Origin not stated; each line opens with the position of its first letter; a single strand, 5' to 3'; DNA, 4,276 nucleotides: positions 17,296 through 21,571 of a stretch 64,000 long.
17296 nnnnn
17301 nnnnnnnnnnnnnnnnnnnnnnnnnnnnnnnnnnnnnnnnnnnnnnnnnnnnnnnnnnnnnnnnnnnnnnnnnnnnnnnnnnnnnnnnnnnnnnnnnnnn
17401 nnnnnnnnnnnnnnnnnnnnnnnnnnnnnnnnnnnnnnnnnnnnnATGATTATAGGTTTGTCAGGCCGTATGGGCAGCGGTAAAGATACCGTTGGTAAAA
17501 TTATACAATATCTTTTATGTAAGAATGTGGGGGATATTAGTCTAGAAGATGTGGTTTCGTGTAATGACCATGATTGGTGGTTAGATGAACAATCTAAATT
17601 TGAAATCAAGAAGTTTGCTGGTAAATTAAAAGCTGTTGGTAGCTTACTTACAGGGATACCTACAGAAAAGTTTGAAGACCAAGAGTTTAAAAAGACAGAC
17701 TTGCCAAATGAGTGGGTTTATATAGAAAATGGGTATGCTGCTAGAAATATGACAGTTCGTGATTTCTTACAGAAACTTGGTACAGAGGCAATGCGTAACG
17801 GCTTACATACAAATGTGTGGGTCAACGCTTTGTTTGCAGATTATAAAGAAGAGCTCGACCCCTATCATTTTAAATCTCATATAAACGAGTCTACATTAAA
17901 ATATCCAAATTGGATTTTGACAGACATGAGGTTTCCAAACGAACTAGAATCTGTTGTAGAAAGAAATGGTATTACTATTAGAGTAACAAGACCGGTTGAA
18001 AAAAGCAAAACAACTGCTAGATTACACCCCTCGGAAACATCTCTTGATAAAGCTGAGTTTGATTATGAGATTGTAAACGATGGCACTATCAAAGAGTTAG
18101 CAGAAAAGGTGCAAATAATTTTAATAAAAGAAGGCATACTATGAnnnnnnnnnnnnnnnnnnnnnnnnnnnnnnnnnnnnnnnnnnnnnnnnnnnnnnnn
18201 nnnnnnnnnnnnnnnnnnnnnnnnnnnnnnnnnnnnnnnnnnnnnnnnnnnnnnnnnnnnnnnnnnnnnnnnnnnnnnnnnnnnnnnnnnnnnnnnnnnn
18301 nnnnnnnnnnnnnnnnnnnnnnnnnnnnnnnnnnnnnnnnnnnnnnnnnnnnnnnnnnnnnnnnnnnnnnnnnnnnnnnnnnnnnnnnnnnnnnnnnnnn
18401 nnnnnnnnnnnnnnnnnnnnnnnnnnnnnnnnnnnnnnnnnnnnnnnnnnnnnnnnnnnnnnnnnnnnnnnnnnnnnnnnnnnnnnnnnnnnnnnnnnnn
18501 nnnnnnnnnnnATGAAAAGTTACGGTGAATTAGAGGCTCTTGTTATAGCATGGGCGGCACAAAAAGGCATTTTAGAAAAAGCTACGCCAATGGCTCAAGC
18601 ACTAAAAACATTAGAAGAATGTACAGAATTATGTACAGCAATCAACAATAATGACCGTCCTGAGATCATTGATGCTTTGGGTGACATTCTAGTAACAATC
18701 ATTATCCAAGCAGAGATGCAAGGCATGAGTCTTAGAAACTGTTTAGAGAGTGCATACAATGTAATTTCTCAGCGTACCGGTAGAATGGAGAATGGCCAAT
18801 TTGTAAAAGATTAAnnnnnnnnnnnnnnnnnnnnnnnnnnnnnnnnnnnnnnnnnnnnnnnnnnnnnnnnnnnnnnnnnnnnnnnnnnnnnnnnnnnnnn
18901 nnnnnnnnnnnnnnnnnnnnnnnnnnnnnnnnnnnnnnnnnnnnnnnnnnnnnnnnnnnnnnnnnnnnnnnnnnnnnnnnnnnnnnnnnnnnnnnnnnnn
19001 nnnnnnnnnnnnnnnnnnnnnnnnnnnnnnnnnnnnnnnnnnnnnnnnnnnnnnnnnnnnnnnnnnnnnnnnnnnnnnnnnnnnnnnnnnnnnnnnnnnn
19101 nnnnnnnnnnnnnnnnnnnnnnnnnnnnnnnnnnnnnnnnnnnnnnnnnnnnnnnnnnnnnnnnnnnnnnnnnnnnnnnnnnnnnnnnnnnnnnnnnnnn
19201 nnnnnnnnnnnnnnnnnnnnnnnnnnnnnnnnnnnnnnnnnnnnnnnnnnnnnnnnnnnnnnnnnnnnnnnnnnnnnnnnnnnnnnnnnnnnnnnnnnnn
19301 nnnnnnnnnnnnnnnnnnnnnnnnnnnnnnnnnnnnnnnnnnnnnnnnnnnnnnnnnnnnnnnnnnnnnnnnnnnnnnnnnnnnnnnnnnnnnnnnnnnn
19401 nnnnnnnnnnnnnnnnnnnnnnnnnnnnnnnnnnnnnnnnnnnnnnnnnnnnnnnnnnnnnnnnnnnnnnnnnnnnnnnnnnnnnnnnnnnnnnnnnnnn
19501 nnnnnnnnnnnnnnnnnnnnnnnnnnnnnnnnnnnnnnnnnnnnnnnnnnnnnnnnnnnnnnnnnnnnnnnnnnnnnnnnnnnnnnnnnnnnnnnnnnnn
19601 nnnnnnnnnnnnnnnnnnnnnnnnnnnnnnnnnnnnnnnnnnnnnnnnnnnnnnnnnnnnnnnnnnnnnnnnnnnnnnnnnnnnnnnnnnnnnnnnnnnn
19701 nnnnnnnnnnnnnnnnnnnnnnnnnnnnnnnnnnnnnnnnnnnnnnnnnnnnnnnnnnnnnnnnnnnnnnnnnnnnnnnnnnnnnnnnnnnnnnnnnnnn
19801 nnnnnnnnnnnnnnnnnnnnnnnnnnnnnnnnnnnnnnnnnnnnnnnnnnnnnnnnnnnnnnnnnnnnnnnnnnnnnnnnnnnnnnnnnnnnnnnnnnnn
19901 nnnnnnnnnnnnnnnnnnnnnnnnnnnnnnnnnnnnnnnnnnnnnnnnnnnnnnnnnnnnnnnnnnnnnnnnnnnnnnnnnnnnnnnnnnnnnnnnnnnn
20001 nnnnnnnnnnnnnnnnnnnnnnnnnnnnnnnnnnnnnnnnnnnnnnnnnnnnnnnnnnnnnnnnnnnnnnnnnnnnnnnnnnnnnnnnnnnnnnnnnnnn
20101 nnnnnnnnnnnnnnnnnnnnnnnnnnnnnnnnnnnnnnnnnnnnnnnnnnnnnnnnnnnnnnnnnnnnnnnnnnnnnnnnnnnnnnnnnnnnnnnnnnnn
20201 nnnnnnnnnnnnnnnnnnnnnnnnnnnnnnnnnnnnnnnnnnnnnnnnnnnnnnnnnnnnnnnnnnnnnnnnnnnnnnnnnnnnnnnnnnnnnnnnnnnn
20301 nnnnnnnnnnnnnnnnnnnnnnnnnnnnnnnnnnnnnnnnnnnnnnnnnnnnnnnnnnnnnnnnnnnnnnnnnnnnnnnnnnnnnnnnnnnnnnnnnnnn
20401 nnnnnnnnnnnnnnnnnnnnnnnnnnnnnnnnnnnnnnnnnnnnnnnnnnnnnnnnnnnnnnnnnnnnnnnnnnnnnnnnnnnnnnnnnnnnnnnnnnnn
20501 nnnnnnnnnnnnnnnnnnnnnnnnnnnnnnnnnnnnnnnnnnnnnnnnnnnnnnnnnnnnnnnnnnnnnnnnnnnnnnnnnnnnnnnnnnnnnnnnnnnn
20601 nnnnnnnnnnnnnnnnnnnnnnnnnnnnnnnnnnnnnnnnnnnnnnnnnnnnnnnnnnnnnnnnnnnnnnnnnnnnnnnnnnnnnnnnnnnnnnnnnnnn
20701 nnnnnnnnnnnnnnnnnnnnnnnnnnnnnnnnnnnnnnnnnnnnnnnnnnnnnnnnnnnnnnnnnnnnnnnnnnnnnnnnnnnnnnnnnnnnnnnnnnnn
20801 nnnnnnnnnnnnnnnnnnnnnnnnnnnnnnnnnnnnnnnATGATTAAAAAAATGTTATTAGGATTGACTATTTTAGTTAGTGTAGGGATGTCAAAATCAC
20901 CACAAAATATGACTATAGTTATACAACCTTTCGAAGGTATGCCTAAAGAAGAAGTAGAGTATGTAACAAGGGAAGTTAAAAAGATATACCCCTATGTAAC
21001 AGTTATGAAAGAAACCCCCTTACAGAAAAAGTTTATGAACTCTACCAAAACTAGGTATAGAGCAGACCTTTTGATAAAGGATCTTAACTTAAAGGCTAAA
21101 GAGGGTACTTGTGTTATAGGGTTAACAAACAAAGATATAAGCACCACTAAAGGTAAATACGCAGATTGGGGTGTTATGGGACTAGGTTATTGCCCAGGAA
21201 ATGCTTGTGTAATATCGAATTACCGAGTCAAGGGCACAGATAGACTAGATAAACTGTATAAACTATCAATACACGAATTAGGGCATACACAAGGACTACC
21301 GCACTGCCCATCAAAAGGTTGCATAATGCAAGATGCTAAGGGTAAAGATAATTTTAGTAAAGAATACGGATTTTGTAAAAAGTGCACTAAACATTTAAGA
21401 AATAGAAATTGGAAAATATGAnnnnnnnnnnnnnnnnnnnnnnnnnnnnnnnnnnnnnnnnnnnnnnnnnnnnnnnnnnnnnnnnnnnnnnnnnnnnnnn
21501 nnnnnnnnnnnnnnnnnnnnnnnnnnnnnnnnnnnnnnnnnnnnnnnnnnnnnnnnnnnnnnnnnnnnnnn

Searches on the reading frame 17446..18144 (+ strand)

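Call 69: search_protein_families(library=pfam, proteins=[window:17446-18144:+], max_evalue=0.001)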
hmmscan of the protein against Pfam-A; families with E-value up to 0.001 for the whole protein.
window:17446-18144:+ (232 aa): 2 families
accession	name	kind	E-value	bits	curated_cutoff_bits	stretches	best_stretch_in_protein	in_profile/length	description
PF21448.3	DNMK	-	1.2e-13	51.6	27.1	1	100-221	126-232/232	Deoxynucleotide monophosphate kinase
PF13238.12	AAA_18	-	0.00069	20.5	29.4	0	3-51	1-47/128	AAA domain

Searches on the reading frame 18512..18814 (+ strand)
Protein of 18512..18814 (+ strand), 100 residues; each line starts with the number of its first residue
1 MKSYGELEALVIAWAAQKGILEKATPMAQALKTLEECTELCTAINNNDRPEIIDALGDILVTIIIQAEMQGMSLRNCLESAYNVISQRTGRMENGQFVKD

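Call 69: search_protein_families(library=pfam, proteins=[window:18512-18814:+], max_evalue=0.001)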
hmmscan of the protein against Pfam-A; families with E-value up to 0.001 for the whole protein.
window:18512-18814:+ (100 aa): 2 families
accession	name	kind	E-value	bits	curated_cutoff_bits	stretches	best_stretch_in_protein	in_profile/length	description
PF03819.22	MazG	-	2e-08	34.8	22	1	30-88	7-69/74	MazG nucleotide pyrophosphohydrolase domain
PF01503.22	PRA-PH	-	4.6e-06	27.4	21.3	1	32-80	33-81/86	Phosphoribosyl-ATP pyrophosphohydrolase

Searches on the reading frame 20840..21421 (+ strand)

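Call 69: search_protein_families(library=pfam, proteins=[window:20840-21421:+], max_evalue=0.001)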
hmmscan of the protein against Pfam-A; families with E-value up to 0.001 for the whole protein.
window:20840-21421:+ (193 aa): 2 families
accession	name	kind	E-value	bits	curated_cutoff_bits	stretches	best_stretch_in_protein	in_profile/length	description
PF07998.17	Peptidase_M54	-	5.1e-12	46.6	24.4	1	38-187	35-193/194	Peptidase family M54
PF00413.30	Peptidase_M10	-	0.00029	21.2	24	1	138-165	107-134/159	Matrixin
